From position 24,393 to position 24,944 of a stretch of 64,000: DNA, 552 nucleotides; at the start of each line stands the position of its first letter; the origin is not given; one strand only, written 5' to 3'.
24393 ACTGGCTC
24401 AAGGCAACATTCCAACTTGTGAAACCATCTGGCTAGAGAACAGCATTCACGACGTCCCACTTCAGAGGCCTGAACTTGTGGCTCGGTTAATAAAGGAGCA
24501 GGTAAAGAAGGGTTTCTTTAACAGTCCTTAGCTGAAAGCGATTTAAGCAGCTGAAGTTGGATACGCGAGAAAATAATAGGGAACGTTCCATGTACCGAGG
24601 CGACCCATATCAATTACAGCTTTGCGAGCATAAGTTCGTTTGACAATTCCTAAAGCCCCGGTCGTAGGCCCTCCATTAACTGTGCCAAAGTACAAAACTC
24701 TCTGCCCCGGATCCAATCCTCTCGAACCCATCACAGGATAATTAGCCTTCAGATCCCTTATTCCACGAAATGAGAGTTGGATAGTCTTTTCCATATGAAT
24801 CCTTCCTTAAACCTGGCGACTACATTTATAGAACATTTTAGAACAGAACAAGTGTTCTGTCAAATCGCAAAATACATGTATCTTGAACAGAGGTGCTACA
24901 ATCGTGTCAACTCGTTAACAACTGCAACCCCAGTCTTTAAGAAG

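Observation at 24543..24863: Near-consensus promoter with an embedded LexA/Cheo-type SOS box driving an orphan 83-aa protein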

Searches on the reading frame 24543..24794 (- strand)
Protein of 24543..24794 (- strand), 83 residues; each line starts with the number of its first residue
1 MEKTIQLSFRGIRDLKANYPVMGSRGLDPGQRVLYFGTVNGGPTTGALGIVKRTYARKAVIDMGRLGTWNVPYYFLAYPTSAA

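Call 4: search_protein_families(library=pfam, proteins=[window:24543-24794:-], max_evalue=0.1)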
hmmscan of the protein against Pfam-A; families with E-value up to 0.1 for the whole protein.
window:24543-24794:- (83 aa): 0 families

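Call 6: find_homologous_proteins(query=window:24543-24794:-, max_evalue=0.01)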
Query window:24543-24794:- (83 aa): 3 proteins with E <= 0.01 among 3 candidates.
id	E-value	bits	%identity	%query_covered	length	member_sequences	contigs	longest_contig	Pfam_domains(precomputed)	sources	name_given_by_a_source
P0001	2.9e-47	176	98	100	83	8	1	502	-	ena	-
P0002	8.3e-39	149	84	100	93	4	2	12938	-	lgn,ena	-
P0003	2.0e-37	145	82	100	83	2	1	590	-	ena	-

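Call 8: find_encoding_contigs(protein=P0002, flank=10000)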
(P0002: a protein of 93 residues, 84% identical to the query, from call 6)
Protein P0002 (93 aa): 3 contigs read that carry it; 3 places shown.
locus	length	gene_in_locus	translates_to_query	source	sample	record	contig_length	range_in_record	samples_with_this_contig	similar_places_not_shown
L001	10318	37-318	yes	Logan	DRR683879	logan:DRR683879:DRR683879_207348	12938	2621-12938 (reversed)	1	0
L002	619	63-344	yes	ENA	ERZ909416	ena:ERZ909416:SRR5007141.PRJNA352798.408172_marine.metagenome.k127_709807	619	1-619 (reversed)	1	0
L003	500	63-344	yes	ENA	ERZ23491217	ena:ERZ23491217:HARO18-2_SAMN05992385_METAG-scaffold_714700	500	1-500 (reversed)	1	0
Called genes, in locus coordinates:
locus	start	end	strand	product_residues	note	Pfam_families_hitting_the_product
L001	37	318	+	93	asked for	-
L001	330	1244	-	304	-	PF00561:Abhydrolase_1, PF12146:Hydrolase_4, PF12697:Abhydrolase_6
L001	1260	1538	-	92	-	PF09860:DUF2087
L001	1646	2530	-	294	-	PF09754:PAC2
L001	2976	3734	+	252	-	PF00296:Bac_luciferase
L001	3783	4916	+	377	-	PF13378:MR_MLE_C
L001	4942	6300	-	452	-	PF04389:Peptidase_M28 (weak), PF01546:Peptidase_M20, PF07687:M20_dimer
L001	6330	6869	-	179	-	PF00293:NUDIX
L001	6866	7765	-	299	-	PF01513:NAD_kinase, PF20143:NAD_kinase_C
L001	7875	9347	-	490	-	PF00361:Proton_antipo_M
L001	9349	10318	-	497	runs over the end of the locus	PF00361:Proton_antipo_M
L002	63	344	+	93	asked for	-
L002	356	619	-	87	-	?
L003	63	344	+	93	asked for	-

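Call 9: find_encoding_contigs(protein=P0001, flank=5000)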
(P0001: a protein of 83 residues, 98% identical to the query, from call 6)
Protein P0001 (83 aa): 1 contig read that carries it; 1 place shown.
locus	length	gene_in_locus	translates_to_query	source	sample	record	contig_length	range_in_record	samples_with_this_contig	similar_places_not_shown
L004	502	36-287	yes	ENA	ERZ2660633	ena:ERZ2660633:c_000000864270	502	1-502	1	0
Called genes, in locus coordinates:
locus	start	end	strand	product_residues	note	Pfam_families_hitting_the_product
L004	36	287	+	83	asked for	-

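Call 10: find_encoding_contigs(protein=P0003, flank=5000)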
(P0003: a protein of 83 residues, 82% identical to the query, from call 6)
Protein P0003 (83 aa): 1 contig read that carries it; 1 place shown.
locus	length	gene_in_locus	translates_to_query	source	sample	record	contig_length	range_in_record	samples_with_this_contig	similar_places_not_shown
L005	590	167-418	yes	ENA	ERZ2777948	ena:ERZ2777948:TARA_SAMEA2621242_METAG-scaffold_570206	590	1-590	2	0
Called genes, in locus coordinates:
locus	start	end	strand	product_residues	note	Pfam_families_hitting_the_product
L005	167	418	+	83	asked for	-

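Call 18: find_related_loci(query=A1, collection=genome_contigs, flank=10000)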
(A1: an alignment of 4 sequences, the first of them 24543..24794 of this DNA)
Query A1 (83 aa) in genome_contigs; peptide patterns used: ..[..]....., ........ (x = any residue, [..] = any of these).
96 stretches matched a pattern, but none encodes a relative of the query by tblastn (E <= 1e-3).

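Call 20: find_encoding_contigs(protein=window:24543-24794:-, flank=3000, max_places=10)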
Protein window:24543-24794:- (83 aa): 16 contigs read that carry it; 10 places shown.
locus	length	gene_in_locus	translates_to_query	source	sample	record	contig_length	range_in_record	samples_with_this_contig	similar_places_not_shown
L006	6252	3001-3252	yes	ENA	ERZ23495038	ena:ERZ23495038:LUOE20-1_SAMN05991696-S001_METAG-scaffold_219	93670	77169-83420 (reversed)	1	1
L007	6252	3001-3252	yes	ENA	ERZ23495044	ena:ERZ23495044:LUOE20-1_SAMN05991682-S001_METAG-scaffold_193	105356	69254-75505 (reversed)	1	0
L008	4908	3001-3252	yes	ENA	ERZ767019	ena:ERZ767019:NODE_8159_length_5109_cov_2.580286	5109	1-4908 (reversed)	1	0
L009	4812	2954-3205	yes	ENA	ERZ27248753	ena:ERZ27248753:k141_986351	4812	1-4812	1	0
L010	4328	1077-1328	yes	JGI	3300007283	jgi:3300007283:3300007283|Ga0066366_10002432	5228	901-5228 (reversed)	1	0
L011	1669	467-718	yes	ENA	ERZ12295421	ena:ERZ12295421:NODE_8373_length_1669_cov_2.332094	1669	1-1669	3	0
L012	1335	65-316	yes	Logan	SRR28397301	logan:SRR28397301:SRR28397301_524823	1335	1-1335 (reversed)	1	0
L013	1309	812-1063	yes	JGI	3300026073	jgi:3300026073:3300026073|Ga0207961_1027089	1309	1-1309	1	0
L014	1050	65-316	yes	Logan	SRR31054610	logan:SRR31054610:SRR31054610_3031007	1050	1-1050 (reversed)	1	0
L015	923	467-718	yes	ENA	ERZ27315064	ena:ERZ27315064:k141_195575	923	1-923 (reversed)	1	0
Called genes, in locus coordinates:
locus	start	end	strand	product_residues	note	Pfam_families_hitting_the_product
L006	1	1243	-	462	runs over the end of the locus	PF00483:NTP_transferase, PF01128:IspD (weak), PF12804:NTP_transf_3, PF25084:LbH_EIF2B, PF25087:GMPPB_C, PF00132:Hexapep (weak), PF00132:Hexapep, PF14602:Hexapep_2, +1 more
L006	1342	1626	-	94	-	-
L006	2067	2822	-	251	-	PF00106:adh_short, PF08659:KR, PF13561:adh_short_C2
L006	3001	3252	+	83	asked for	-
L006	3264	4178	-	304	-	PF00561:Abhydrolase_1, PF12146:Hydrolase_4, PF12697:Abhydrolase_6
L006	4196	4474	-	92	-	PF09860:DUF2087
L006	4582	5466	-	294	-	PF09754:PAC2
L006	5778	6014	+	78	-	-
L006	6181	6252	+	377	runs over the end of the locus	PF13378:MR_MLE_C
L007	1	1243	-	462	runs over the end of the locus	PF00483:NTP_transferase, PF01128:IspD (weak), PF12804:NTP_transf_3, PF25084:LbH_EIF2B, PF25087:GMPPB_C, PF00132:Hexapep (weak), PF00132:Hexapep, PF14602:Hexapep_2, +1 more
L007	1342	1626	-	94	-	-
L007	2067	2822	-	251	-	PF00106:adh_short, PF08659:KR, PF13561:adh_short_C2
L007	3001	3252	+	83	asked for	-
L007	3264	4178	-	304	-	PF00561:Abhydrolase_1, PF12146:Hydrolase_4, PF12697:Abhydrolase_6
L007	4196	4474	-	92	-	PF09860:DUF2087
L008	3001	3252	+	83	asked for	-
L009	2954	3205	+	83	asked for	-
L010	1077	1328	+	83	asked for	-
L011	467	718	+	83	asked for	-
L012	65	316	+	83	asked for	-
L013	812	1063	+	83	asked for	-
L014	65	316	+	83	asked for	-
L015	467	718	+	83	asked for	-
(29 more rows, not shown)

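Call 21: search_protein_representatives(alignment_id=A1)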
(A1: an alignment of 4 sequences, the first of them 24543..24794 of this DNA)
Query: 4 sequences, 83 profile positions. Proteins with E-value up to 0.001 (for the whole library): 53; up to 1e-10: 22; up to 1e-30: 0. The best 53 are listed.
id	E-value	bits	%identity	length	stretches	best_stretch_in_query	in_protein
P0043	3.3e-20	88.1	-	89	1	6-83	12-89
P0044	9.6e-17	77.0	-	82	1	23-77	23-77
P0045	2.2e-16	75.8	-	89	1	6-83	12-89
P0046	4.2e-16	74.9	-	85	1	4-77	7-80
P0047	4.5e-14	68.4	-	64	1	29-80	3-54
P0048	5.3e-14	68.2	-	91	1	5-77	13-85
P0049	5.4e-14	68.2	-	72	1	21-78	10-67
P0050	1.2e-13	67.0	-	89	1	6-82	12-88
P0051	1.3e-13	66.9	-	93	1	4-79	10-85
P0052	1.9e-13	66.4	-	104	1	5-77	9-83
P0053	3.7e-13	65.5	-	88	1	6-77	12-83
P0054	7.7e-13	64.5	-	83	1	4-78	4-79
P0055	8.4e-13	64.4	-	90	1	6-83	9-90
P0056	9.7e-13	64.1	-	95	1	29-77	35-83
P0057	1.4e-12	63.7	-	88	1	28-80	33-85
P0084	5.3e-07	45.8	-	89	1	26-76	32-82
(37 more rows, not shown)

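Call 23: predict_structure(alignment_id=A1)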
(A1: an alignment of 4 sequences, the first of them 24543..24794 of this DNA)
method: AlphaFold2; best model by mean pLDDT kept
length: 83 residues; sequences in the alignment: 4
mean_pLDDT: 58.6   pTM: 0.53
mean pLDDT of the five models: 58.6, 54.5, 47.6, 36.8, 34.6
residues with pLDDT >= 90: 0; 70-90: 19; 50-70: 42; < 50: 22
segments of 3 or more residues with pLDDT < 50: 1-6, 18-21, 74-83
pLDDT, mean of each block of 10 residues (from residue 1): 50 51 61 64 66 73 70 41 33
secondary structure, 60 per line:
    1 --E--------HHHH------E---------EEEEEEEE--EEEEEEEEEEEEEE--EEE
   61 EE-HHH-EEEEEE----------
elements in order: H12-15 E32-39 E42-55 E58-62 E68-73

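Call 28: find_homologous_proteins(query=A3, max_evalue=0.001)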
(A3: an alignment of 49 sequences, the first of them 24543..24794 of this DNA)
Query A3 (49 sequences) (83 aa, profile of the alignment): 47 proteins with E <= 0.001 among 211 candidates.
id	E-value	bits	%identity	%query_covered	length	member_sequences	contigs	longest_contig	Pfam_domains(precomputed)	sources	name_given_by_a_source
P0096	9.1e-30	120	47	87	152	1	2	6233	-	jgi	jgi:hypothetical protein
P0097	1.9e-28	116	44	98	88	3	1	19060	-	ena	-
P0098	3.3e-28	115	44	93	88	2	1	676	-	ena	-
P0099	8.2e-28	114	49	86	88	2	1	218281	-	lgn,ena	-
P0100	1.4e-27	113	40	93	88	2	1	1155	-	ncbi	-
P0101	2.2e-27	112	39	93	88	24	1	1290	-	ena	-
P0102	8.2e-27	111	39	93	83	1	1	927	-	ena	-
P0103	1.1e-26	110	38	86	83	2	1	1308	-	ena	-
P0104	2.7e-26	109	38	93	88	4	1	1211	-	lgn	-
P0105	5.4e-26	108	41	86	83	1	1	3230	-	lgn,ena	-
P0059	1.0e-25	107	50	58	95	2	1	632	-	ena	-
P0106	1.1e-25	107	39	93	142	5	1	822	-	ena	-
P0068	1.3e-25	107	37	84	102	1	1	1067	-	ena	-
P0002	3.2e-25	106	84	100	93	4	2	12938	-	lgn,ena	-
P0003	2.4e-24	103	82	100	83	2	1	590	-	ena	-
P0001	3.5e-24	102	98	100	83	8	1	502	-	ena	-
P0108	3.2e-22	96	43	67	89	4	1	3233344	-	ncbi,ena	-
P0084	4.6e-21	92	44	60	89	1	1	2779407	-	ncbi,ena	-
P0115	1.0e-20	91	51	100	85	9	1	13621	-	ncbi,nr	ncbi:MAG: hypothetical protein BZY65_00535 [SAR202 cluster bacterium Ae2-Chloro-G2]|nr:MAG: hypothet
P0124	9.9e-16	75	37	65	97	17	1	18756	-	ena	-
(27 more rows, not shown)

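Call 29: find_encoding_contigs(protein=P0108, flank=10000, max_places=3)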
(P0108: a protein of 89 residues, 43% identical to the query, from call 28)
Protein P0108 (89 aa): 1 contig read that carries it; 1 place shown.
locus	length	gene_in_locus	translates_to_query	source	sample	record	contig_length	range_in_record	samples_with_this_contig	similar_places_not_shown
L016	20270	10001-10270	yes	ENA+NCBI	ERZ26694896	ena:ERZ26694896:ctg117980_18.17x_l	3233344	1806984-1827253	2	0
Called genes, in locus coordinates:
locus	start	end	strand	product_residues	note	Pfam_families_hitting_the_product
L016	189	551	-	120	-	PF01850:PIN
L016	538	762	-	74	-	PF02604:PhdYeFM_antitox (weak)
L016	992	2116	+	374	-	PF21088:MS_channel_1st (weak), PF00924:MS_channel_2nd, PF21082:MS_channel_3rd (weak)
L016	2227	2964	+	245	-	PF01209:Ubie_methyltran, PF13489:Methyltransf_23, PF05148:Methyltransf_8 (faint), PF13649:Methyltransf_25, PF13847:Methyltransf_31, PF08241:Methyltransf_11, PF08242:Methyltransf_12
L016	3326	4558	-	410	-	PF00890:FAD_binding_2 (weak), PF01266:DAO, PF01494:FAD_binding_3 (weak), PF03486:HI0933_like (faint), PF07992:Pyr_redox_2 (faint), PF12831:FAD_oxidored (weak), PF13450:NAD_binding_8 (weak), PF13738:Pyr_redox_3 (faint)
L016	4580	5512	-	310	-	PF02574:S-methyl_trans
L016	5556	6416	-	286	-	PF13482:RNase_H_2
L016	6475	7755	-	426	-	PF05977:MFS_3, PF07690:MFS_1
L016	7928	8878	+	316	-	PF04199:Cyclase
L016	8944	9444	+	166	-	-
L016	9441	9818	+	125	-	PF13473:Cupredoxin_1, PF00127:Copper-bind (weak)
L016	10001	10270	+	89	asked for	-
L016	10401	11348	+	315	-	PF00296:Bac_luciferase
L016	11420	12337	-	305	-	PF01513:NAD_kinase, PF20143:NAD_kinase_C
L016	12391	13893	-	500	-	PF00361:Proton_antipo_M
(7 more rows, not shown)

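Call 30: find_encoding_contigs(protein=P0115, flank=10000, max_places=3)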
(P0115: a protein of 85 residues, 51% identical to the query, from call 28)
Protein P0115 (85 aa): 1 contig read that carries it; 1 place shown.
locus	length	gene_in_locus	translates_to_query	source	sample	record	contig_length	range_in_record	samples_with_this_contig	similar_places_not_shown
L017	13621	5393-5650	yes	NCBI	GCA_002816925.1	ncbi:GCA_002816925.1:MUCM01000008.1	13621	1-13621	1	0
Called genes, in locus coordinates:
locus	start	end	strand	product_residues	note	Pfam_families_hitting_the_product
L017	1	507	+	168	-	?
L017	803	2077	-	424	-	PF00571:CBS, PF03471:CorC_HlyC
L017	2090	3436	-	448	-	PF00483:NTP_transferase, PF01128:IspD (weak), PF12804:NTP_transf_3, PF25084:LbH_EIF2B, PF00132:Hexapep, PF14602:Hexapep_2 (faint), PF25087:GMPPB_C (faint), PF00132:Hexapep (weak)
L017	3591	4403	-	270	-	PF02358:Trehalose_PPase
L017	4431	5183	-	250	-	PF00106:adh_short, PF08659:KR, PF13561:adh_short_C2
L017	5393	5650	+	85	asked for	-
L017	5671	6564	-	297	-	PF00561:Abhydrolase_1, PF12146:Hydrolase_4, PF12697:Abhydrolase_6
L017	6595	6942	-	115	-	PF09860:DUF2087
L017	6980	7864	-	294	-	PF09754:PAC2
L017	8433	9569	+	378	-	PF13378:MR_MLE_C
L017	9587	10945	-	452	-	PF01546:Peptidase_M20, PF07687:M20_dimer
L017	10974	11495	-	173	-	PF00293:NUDIX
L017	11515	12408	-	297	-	PF01513:NAD_kinase, PF20143:NAD_kinase_C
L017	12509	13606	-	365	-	PF00361:Proton_antipo_M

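Call 31: find_encoding_contigs(protein=P0099, flank=10000, max_places=3)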
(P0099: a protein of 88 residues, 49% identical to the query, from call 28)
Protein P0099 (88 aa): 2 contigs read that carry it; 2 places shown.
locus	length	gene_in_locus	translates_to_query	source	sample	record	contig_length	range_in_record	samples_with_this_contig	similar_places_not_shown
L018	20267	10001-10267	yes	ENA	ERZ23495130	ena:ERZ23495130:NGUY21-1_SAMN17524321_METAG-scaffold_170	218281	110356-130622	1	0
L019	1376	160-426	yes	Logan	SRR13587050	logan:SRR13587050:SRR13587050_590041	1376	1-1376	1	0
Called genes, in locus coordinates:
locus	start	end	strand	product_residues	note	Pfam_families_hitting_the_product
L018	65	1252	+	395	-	PF04909:Amidohydro_2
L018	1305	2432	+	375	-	PF04909:Amidohydro_2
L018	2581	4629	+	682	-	PF01839:FG-GAP (faint), PF13517:FG-GAP_3, PF07593:UnbV_ASPIC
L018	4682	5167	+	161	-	-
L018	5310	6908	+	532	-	PF00496:SBP_bac_5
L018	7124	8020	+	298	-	PF19300:BPD_transp_1_N (weak), PF00528:BPD_transp_1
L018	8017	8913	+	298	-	PF12911:OppC_N, PF00528:BPD_transp_1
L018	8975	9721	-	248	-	PF01872:RibD_C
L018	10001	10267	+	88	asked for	-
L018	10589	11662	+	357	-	PF00091:Tubulin, PF12327:FtsZ_C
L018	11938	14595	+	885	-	PF01411:tRNA-synt_2c, PF07973:tRNA_SAD, PF02272:DHHA1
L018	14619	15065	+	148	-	PF03652:RuvX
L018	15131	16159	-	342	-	PF08240:ADH_N, PF16912:Glu_dehyd_C (weak), PF00107:ADH_zinc_N, PF13602:ADH_zinc_N_2 (weak)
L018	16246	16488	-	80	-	PF00550:PP-binding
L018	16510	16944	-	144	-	PF01029:NusB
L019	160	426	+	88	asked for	-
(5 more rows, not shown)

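Call 51: predict_structure(alignment_id=A6)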
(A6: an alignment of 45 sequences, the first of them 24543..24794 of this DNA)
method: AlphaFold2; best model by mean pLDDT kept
length: 83 residues; sequences in the alignment: 45
mean_pLDDT: 78.7   pTM: 0.67
mean pLDDT of the five models: 78.7, 77.2, 76.6, 76.3, 75.0
residues with pLDDT >= 90: 33; 70-90: 29; 50-70: 10; < 50: 11
segments of 3 or more residues with pLDDT < 50: 1-4, 6-8
pLDDT, mean of each block of 10 residues (from residue 1): 49 59 85 86 87 94 92 88 43
secondary structure, 60 per line:
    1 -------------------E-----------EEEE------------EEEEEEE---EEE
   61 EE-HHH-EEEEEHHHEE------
elements in order: E32-35 E48-54 E58-62 E68-72

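Call 72: search_protein_families(library=phrogs, proteins=[window:24543-24794:-], max_evalue=0.1)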
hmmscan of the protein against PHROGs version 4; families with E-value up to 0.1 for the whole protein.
window:24543-24794:- (83 aa): 1 family
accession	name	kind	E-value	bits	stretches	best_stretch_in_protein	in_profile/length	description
phrog_4277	-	tail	0.037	13.2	1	36-62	53-79/780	tail fiber protein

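Call 73: search_protein_families(library=ncbifam, proteins=[window:24543-24794:-], max_evalue=0.1)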
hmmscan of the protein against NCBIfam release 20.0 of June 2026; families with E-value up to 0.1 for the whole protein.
window:24543-24794:- (83 aa): 0 families

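Call 74: search_solved_structures(query=A6, max_evalue=1)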
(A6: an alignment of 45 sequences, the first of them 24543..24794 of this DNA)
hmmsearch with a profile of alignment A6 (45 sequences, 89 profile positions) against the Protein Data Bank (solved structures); distinct sequences matched with E-value up to 1: 4.
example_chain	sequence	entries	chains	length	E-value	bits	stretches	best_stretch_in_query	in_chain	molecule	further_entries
8jch_W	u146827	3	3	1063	0.011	18.8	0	25-74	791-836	Transcription elongation factor SPT5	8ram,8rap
7nky_Z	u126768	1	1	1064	0.011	18.8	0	25-74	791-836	Transcription elongation factor SPT5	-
8k5p_W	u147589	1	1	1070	0.011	18.8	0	25-74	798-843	Transcription elongation factor SPT5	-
7nkx_Z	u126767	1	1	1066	0.011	18.8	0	25-74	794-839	Transcription elongation factor SPT5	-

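Call 75: search_protein_families(library=pfam, alignment_id=A6, max_evalue=10)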
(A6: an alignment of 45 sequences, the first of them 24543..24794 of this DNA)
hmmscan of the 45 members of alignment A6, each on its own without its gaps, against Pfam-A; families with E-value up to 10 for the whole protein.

A. member 1, window:24543-24794:- (83 aa): 1 family
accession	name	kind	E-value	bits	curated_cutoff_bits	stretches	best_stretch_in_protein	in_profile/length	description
PF23290.1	KOW5_SPT5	-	0.31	11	27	1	38-62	7-31/46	Transcription elongation factor SPT5, fifth KOW domain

B. families by the number of members that match (of 45 scanned): 8 families
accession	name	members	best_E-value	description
PF23290.1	KOW5_SPT5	10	6.7e-05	Transcription elongation factor SPT5, fifth KOW domain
PF00467.35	KOW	6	0.012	KOW motif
PF21138.3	SMUBP-2_HCS1_1B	2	0.078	Helicase SMUBP-2/HCS1, 1B domain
PF21230.3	Nakanori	1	0.0065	Nakanori-like protein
PF15531.11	Ntox27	1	0.029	Bacterial toxin 27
PF06525.17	SoxE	1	0.085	Sulfocyanin (SoxE) domain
PF23291.1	KOW4_SPT5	1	0.094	Transcription elongation factor SPT5, fourth KOW domain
PF23747.2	Ig-like_CATSPERD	1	0.1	CATSPERD Ig-like domain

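Call 81: find_encoding_contigs(protein=P0124, flank=4000, max_places=2)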
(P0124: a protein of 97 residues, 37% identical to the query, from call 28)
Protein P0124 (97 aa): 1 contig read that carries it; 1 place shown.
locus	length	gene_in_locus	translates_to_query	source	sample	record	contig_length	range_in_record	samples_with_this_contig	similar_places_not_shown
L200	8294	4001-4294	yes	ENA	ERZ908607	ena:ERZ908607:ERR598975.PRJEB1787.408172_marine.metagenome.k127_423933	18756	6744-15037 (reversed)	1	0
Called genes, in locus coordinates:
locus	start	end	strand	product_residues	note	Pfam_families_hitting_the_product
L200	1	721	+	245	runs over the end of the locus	PF02682:CT_C_D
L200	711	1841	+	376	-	PF02626:CT_A_B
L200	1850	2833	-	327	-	PF01244:Peptidase_M19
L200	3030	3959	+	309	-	-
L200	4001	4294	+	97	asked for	-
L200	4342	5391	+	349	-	PF00091:Tubulin, PF12327:FtsZ_C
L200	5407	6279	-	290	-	PF09754:PAC2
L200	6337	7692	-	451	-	PF04389:Peptidase_M28 (faint), PF01546:Peptidase_M20, PF07687:M20_dimer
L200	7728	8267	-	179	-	PF00293:NUDIX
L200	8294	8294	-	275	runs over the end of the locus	PF01513:NAD_kinase, PF20143:NAD_kinase_C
